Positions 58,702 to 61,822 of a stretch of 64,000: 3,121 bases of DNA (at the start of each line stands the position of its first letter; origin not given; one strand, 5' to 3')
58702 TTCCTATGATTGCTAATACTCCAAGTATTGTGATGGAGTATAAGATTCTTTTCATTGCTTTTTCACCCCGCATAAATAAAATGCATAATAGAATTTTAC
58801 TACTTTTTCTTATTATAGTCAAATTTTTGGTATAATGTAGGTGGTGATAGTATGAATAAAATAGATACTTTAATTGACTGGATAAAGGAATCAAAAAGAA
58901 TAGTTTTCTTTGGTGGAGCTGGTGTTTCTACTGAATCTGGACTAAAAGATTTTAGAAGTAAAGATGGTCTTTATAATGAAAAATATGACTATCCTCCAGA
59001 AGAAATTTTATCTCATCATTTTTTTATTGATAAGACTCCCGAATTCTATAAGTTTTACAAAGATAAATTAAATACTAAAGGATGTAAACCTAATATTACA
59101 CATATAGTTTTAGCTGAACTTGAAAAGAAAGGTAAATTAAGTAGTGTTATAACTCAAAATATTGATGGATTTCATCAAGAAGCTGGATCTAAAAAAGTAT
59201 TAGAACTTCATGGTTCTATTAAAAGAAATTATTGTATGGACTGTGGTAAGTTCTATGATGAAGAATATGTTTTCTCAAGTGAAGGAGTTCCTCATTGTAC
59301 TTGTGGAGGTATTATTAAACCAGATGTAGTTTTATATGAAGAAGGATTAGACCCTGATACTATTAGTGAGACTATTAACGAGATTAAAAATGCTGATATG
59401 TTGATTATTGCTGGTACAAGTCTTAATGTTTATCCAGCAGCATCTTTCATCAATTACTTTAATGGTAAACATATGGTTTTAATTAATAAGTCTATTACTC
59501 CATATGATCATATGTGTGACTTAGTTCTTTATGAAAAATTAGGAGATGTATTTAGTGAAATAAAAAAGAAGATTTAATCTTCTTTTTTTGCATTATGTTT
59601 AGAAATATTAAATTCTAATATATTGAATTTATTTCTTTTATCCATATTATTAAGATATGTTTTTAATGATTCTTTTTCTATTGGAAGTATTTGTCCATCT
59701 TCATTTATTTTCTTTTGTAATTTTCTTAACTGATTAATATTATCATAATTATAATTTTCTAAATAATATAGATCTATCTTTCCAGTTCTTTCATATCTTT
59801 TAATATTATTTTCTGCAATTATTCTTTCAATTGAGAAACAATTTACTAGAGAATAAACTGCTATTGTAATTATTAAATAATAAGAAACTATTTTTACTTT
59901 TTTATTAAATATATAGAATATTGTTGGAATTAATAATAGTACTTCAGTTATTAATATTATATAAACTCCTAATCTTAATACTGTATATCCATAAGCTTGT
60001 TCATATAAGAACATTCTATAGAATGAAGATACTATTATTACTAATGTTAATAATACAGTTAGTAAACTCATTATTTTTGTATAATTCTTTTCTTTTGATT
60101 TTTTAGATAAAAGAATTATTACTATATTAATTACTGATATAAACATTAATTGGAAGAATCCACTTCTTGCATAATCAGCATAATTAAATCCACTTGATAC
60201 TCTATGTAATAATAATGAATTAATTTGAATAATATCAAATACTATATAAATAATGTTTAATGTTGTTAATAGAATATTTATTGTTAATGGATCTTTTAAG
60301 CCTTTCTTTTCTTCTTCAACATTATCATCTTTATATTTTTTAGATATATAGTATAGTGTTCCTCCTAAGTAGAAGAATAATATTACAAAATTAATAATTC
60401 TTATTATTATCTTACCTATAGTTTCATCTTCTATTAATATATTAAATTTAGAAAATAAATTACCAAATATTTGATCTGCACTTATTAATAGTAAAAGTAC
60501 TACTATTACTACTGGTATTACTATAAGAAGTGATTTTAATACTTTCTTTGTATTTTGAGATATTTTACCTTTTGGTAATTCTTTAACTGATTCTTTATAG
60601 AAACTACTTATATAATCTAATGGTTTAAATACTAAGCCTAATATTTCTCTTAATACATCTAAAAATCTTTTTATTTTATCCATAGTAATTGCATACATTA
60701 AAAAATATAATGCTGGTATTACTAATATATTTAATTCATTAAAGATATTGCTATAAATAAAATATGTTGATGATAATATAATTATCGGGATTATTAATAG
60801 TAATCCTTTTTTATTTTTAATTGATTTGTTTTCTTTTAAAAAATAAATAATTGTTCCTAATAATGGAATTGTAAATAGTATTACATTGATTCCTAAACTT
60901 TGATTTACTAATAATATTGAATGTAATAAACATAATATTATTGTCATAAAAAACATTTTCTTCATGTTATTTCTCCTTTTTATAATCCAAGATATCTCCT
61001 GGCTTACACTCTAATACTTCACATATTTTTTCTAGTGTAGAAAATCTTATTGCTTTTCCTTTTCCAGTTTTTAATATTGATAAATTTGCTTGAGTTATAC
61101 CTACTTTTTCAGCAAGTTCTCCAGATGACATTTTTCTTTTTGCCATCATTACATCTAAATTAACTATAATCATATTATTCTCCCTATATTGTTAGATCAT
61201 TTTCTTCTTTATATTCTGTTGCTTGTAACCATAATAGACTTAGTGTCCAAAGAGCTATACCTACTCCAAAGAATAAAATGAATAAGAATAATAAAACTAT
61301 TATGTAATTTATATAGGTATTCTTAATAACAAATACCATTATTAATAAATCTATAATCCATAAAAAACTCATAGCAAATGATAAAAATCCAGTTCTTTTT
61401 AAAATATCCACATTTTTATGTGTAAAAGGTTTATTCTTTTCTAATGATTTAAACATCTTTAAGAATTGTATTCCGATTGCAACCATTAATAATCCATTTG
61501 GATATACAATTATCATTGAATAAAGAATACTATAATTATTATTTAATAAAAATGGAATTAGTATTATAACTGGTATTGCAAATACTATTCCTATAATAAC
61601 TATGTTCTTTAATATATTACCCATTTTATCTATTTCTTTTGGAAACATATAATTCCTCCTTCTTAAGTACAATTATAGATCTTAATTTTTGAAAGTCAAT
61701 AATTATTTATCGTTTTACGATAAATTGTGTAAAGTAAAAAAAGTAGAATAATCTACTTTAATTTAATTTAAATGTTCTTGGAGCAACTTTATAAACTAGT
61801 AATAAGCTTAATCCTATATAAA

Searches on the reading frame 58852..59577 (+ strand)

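Call 48: search_protein_families(library=pfam, proteins=[window:58852-59577:+], max_evalue=0.001)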
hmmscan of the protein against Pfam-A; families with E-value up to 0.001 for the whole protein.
window:58852-59577:+ (241 aa): 1 family
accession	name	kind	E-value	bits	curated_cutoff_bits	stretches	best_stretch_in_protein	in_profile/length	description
PF02146.23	SIR2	-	5.7e-50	170.2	24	1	22-195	1-180/180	Sir2 family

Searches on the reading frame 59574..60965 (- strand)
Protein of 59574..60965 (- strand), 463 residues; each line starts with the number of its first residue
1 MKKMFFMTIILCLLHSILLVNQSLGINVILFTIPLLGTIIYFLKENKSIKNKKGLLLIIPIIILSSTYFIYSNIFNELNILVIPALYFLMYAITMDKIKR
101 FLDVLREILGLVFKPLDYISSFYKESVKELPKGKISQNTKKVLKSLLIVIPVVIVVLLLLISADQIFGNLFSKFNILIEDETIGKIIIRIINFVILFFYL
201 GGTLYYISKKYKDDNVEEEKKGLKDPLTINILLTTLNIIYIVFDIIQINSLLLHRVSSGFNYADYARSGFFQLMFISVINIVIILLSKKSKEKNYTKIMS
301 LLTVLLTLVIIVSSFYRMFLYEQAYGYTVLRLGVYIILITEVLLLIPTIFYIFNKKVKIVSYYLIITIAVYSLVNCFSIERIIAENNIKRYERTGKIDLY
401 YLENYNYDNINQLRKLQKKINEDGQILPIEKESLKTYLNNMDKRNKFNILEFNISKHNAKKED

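Call 48: search_protein_families(library=pfam, proteins=[window:59574-60965:-], max_evalue=0.001)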
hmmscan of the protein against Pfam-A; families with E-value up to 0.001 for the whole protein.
window:59574-60965:- (463 aa): 1 family
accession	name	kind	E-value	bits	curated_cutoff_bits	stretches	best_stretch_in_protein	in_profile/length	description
PF13687.11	DUF4153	-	2.1e-70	238.2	27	1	59-416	2-373/373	Domain of unknown function (DUF4153)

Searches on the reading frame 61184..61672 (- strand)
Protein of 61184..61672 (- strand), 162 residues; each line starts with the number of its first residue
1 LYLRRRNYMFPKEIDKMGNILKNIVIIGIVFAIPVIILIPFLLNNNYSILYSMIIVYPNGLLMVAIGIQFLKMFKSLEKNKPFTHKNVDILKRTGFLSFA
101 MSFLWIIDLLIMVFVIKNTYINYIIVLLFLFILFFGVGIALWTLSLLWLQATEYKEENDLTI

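Call 48: search_protein_families(library=pfam, proteins=[window:61184-61672:-], max_evalue=0.001)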
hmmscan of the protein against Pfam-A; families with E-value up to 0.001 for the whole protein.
window:61184-61672:- (162 aa): 1 family
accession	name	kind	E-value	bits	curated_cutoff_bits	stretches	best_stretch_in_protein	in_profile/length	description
PF11188.13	DUF2975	-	1.9e-14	54.2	27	1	52-162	20-130/130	Protein of unknown function (DUF2975)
